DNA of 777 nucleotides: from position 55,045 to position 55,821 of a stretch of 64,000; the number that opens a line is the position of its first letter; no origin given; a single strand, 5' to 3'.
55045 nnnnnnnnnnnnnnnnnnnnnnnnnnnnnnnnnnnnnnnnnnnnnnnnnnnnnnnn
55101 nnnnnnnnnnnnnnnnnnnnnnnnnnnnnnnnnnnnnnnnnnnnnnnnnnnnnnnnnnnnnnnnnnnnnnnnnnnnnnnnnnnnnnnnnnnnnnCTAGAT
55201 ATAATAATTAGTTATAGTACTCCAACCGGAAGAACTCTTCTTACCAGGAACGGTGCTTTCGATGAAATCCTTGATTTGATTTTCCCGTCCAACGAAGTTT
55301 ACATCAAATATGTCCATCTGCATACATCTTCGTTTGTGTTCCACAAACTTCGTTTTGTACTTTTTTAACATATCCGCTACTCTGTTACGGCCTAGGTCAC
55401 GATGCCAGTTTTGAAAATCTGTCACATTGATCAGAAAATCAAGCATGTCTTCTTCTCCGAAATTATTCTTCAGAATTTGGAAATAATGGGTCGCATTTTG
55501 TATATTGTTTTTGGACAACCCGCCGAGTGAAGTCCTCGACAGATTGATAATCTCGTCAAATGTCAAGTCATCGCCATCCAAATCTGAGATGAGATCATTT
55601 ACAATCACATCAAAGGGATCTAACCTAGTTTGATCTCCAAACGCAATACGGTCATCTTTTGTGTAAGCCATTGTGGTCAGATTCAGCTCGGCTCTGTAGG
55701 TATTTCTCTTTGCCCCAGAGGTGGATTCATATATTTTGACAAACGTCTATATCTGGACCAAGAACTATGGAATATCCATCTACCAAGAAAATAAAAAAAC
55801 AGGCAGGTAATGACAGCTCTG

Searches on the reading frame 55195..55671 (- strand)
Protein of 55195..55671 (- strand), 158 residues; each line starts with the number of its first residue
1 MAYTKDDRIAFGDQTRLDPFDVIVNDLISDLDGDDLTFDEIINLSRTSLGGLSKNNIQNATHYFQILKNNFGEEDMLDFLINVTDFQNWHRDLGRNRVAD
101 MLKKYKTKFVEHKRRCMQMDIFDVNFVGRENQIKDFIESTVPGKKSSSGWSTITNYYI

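Call 8: search_protein_families(library=pfam, max_evalue=1, proteins=[window:55195-55671:-])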
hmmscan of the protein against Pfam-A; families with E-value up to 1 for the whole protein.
window:55195-55671:- (158 aa): 2 families
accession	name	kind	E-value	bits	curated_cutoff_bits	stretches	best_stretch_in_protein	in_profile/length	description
PF17633.7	DUF5514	-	0.065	13.9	27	1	53-115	25-85/142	Family of unknown function (DUF5514)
PF01077.27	NIR_SIR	-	0.12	12.2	27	0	103-134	46-77/158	Nitrite and sulphite reductase 4Fe-4S domain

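Call 40: predict_structure(alignment_id=A3)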
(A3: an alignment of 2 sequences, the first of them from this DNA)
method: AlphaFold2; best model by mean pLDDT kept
length: 141 residues; sequences in the alignment: 2
mean_pLDDT: 55.3   pTM: 0.46
mean pLDDT of the five models: 55.3, 42.4, 40.9, 40.5, 35.8
residues with pLDDT >= 90: 0; 70-90: 6; 50-70: 87; < 50: 48
segments of 3 or more residues with pLDDT < 50: 1-7, 9-16, 44-48, 50-52, 118-129, 132-141
pLDDT, mean of each block of 10 residues (from residue 1): 43 49 64 53 49 55 67 67 63 57 68 56 43 44 33
secondary structure, 60 per line:
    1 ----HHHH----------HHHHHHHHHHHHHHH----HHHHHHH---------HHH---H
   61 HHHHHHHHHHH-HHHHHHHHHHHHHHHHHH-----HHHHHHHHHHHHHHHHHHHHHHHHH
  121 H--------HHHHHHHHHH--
elements in order: H5-8 H19-33 H38-44 H60-71 H73-90 H96-121 H130-139
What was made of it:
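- On Animal NLR / APAF-1-like receptors with a Death-fold effector domain: The AlphaFold model is all-helical (about six helices), but pLDDT 55 is too low for a fold search (call 40).
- Closest known: Invertebrate NB-ARC/TPR 'NLR-like' STAND proteins. Different: The N-terminal domain could not be assigned to the Death/CARD/DED fold (no Pfam hit; pLDDT 55, call 40).
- The N-terminal domain could not be assigned to a fold (pLDDT 55, call 40; no Pfam hit).
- Tried and rejected: N-terminal domain structure: pLDDT 55 (call 40), so no fold search was run.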
